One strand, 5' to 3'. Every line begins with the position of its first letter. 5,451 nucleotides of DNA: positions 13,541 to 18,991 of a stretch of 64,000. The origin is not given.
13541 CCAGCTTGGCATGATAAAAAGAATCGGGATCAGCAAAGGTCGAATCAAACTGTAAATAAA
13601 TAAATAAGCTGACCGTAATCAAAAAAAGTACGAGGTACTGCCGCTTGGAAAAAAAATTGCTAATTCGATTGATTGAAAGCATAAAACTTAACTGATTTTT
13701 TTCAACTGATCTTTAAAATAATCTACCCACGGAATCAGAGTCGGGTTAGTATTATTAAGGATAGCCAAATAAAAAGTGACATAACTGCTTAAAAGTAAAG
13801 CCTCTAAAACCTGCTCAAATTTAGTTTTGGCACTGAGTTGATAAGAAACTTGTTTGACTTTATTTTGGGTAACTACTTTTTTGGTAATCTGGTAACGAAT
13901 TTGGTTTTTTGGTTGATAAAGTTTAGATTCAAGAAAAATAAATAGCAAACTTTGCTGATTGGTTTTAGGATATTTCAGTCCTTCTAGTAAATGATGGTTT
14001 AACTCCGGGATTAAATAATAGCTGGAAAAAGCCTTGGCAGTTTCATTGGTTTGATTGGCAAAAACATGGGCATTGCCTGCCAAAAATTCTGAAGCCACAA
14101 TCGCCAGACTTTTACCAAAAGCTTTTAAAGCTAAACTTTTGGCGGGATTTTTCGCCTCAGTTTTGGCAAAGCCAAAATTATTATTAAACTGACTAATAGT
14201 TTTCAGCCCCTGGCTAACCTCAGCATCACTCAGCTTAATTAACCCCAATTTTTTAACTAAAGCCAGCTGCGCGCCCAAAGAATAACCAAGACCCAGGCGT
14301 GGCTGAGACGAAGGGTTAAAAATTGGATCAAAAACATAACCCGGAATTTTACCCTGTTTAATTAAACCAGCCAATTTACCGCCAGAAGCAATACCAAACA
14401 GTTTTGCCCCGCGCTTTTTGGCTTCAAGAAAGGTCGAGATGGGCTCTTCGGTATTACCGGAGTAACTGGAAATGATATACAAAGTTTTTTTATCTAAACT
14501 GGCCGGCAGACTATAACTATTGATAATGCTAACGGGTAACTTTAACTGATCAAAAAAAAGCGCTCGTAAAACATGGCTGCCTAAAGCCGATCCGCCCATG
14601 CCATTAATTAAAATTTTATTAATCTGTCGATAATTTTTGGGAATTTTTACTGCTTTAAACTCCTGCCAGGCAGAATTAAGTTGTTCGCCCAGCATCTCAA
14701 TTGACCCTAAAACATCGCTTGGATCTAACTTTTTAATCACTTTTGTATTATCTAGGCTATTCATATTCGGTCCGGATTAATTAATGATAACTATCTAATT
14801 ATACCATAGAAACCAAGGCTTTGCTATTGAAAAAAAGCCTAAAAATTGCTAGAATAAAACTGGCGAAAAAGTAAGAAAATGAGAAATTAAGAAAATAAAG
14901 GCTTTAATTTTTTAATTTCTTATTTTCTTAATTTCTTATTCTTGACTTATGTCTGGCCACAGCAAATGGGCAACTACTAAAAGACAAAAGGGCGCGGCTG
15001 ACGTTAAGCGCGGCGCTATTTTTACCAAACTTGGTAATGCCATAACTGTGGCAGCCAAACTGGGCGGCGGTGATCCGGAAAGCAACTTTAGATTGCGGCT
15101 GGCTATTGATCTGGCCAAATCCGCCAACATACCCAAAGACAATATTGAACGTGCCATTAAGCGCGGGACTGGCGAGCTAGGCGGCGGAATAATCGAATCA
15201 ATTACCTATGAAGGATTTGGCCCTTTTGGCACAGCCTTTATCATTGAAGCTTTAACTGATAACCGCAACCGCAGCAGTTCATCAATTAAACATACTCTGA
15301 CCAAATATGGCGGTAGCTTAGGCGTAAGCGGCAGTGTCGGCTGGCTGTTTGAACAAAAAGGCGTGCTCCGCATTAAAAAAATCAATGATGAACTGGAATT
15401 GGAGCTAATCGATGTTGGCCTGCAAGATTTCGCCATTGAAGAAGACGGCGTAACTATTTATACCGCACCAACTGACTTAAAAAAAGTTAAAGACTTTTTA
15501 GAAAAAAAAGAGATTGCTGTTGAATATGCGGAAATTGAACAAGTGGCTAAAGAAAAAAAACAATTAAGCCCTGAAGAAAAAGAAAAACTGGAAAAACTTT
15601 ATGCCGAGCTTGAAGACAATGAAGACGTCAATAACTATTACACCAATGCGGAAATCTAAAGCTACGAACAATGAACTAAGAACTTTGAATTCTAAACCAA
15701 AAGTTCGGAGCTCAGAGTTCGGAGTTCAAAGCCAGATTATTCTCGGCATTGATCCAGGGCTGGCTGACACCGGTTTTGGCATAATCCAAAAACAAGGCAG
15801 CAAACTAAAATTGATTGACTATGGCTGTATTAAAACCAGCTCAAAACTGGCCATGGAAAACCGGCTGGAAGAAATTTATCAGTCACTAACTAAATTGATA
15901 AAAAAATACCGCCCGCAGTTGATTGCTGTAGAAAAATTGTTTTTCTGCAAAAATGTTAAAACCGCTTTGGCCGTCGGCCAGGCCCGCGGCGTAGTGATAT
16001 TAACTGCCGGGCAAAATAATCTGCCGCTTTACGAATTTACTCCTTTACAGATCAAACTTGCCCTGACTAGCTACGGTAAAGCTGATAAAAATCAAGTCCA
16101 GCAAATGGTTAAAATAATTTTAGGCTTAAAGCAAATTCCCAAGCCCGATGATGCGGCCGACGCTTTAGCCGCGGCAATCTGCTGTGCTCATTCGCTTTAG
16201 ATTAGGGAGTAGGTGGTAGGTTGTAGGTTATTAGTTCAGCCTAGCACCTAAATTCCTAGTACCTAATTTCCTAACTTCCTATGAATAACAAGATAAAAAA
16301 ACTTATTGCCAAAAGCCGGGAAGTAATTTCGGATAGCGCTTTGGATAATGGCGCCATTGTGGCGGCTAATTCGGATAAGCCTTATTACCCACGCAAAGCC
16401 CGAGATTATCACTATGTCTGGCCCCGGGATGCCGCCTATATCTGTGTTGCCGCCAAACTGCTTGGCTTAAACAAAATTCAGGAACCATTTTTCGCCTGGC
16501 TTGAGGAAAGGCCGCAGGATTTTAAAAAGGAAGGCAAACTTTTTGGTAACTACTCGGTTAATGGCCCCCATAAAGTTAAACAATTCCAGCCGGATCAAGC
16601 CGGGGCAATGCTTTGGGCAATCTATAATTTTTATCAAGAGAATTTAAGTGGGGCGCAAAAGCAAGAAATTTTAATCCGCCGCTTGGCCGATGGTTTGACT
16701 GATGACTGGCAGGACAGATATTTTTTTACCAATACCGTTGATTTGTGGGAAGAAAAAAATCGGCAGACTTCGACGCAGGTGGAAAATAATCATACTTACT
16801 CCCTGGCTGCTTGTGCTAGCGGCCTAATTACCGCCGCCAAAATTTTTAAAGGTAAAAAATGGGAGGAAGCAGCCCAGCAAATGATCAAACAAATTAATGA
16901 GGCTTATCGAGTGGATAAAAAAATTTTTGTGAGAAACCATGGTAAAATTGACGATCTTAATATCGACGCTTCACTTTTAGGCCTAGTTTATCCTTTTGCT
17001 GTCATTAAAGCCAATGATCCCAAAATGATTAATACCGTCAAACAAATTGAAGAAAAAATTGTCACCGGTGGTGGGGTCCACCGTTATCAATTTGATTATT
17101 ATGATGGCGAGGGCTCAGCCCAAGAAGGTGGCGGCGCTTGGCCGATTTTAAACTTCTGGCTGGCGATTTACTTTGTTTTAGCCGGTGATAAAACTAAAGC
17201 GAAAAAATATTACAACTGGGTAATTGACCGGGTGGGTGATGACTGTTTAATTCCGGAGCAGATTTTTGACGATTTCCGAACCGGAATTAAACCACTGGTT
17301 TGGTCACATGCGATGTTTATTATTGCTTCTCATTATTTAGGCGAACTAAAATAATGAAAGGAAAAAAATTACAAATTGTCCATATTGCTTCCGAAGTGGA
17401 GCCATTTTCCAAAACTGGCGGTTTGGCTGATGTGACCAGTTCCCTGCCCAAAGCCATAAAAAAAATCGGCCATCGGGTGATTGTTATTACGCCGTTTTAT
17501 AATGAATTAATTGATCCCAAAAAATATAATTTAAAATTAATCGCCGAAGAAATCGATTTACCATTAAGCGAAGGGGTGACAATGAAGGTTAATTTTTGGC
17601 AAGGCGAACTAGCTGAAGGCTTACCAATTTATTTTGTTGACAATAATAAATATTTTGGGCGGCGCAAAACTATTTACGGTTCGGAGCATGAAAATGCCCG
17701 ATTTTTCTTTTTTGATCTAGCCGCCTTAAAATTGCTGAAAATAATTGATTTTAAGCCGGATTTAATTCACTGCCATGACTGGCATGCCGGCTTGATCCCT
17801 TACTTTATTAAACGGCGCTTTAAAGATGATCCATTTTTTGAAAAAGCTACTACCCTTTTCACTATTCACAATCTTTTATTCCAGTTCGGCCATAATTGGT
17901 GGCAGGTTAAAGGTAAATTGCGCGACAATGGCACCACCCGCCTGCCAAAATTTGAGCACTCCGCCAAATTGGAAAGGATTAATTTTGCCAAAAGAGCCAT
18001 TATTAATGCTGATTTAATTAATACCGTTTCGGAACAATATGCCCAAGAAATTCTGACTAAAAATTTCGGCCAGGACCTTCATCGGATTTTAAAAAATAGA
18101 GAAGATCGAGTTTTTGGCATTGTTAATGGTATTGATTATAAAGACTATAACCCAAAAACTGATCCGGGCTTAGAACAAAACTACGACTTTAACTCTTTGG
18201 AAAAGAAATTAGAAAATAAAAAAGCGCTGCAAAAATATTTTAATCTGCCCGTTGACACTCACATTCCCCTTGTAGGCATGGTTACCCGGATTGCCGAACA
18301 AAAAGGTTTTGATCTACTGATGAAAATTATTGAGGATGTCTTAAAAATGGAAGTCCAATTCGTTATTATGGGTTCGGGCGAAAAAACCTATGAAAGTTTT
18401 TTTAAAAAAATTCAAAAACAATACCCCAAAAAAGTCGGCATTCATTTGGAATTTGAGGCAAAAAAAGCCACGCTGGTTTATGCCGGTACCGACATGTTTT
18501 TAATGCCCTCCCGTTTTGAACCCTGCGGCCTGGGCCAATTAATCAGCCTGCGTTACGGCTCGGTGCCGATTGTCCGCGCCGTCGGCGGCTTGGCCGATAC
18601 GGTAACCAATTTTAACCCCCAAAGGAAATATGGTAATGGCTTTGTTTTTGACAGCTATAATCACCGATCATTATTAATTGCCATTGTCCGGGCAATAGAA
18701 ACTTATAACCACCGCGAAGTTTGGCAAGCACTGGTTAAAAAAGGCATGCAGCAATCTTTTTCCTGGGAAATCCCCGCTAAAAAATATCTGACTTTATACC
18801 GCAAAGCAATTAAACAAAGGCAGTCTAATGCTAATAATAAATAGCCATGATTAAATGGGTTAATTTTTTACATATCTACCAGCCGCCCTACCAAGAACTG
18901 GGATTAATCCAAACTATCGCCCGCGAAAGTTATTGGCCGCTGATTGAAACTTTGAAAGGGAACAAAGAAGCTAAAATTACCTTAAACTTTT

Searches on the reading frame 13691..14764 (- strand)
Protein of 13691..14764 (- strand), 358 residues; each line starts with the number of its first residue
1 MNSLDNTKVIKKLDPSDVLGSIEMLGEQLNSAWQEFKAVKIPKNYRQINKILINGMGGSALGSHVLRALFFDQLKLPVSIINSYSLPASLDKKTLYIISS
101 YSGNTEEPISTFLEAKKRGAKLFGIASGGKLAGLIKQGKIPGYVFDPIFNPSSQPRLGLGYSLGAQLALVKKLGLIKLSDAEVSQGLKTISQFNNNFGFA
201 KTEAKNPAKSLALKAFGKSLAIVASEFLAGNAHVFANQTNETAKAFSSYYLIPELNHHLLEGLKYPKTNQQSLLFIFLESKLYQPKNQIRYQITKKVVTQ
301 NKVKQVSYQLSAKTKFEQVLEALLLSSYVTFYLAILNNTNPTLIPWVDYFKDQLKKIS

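Call 5: search_protein_families(library=pfam, proteins=[window:13691-14764:-], max_evalue=0.001)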
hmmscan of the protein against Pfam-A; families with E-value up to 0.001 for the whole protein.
window:13691-14764:- (358 aa): 2 families
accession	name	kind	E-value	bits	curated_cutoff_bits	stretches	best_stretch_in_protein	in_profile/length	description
PF10432.14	bact-PGI_C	-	1.1e-27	97.3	24.5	1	205-354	2-151/151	Bacterial phospho-glucose isomerase C-terminal SIS domain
PF01380.27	SIS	-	0.00016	21.9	25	1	46-126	3-87/131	SIS domain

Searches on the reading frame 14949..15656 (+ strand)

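Call 5: search_protein_families(library=pfam, proteins=[window:14949-15656:+], max_evalue=0.001)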
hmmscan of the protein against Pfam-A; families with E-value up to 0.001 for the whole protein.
window:14949-15656:+ (236 aa): 2 families
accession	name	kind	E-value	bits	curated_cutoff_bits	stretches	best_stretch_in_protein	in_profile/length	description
PF01709.26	Transcrip_reg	-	4.3e-48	163.5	27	1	83-234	2-160/160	TACO1/YebC second and third domain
PF20772.2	TACO1_YebC_N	-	6.1e-32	110.3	36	1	5-76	1-73/73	TACO1/YebC protein N-terminal domain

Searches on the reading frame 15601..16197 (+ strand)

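Call 5: search_protein_families(library=pfam, proteins=[window:15601-16197:+], max_evalue=0.001)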
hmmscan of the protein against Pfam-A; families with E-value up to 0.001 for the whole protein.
window:15601-16197:+ (199 aa): 1 family
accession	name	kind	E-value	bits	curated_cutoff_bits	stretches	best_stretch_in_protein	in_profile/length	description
PF02075.23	RuvC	-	3.2e-54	183.3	22.2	1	47-194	1-147/148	Crossover junction endodeoxyribonuclease RuvC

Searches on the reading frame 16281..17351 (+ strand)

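Call 6: search_protein_families(library=pfam, proteins=[window:16281-17351:+], max_evalue=0.001)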
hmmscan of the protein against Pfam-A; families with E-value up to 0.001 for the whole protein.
window:16281-17351:+ (357 aa): 1 family
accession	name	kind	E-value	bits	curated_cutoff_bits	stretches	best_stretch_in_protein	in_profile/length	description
PF00723.27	Glyco_hydro_15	-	1.5e-17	64.1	22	1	23-295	23-326/427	Glycosyl hydrolases family 15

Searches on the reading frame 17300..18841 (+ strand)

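Call 6: search_protein_families(library=pfam, proteins=[window:17300-18841:+], max_evalue=0.001)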
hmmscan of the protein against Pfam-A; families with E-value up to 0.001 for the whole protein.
window:17300-18841:+ (514 aa): 6 families
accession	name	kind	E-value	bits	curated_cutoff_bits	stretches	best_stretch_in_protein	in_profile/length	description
PF08323.17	Glyco_transf_5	-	7e-67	226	22.7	1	25-265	1-238/239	Starch synthase catalytic domain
PF00534.26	Glycos_transf_1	-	5.7e-16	59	26.4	1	323-476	16-166/172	Glycosyl transferases group 1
PF13692.12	Glyco_trans_1_4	-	4.6e-11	43.6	27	1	323-467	2-141/142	Glycosyl transferases group 1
PF13439.12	Glyco_transf_4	-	9.8e-10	39.1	28.5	1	40-254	2-152/170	Glycosyltransferase Family 4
PF13579.12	Glyco_trans_4_4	-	6.3e-05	23.8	29.7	1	144-259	62-150/158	Glycosyl transferase 4-like domain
PF20706.3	GT4-conflict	-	6.9e-05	22.4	26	0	324-490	199-379/385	Family 4 Glycosyltransferase in conflict systems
